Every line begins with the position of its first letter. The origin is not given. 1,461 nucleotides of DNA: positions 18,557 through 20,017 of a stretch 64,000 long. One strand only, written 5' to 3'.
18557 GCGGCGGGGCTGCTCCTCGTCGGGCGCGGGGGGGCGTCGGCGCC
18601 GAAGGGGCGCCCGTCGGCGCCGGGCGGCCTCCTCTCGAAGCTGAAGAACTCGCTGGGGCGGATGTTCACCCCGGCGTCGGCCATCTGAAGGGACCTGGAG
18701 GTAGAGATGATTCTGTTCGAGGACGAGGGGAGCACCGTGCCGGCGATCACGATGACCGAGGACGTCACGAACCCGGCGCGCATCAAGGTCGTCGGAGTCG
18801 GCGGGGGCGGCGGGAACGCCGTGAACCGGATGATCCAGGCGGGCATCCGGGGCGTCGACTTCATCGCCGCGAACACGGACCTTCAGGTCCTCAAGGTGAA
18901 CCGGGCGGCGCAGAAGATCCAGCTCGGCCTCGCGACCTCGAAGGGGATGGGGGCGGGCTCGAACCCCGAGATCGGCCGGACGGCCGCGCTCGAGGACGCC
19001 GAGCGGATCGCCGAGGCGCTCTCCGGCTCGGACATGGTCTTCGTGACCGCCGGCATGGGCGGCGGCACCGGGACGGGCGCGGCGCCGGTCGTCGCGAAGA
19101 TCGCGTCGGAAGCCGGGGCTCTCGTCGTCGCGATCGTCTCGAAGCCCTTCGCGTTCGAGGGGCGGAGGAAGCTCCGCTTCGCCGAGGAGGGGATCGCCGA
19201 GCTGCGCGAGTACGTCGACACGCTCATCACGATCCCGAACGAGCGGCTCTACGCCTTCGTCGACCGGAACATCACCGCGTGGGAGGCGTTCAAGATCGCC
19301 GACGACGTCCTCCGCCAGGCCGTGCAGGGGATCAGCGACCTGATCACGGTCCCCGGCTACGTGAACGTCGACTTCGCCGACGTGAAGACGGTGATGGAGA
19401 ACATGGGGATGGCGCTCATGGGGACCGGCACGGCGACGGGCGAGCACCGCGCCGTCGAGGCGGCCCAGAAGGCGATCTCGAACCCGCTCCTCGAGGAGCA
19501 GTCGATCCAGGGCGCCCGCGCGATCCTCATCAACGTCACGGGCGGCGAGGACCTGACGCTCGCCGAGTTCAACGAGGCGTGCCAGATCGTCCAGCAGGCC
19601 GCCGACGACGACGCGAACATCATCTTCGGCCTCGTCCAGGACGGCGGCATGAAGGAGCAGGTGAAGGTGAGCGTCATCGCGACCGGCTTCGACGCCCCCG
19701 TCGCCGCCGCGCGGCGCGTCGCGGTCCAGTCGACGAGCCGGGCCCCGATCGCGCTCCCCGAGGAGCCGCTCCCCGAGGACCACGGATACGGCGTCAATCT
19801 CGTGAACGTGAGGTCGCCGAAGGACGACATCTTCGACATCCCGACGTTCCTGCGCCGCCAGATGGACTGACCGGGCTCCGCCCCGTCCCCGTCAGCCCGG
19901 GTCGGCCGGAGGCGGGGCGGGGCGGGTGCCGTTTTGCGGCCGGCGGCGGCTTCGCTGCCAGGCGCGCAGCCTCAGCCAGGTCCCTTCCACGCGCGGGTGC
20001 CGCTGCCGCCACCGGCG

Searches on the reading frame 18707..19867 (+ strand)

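Call 11: search_protein_families(library=pfam, proteins=[window:18707-19867:+], max_evalue=0.001)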
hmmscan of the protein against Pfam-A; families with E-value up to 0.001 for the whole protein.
window:18707-19867:+ (387 aa): 2 families
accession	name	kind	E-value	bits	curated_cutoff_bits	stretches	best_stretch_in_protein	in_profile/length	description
PF00091.31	Tubulin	-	5.4e-48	164.2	33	1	25-185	1-189/190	Tubulin/FtsZ family, GTPase domain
PF12327.13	FtsZ_C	-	2.6e-33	114.6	27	1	234-329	1-95/95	FtsZ family, C-terminal domain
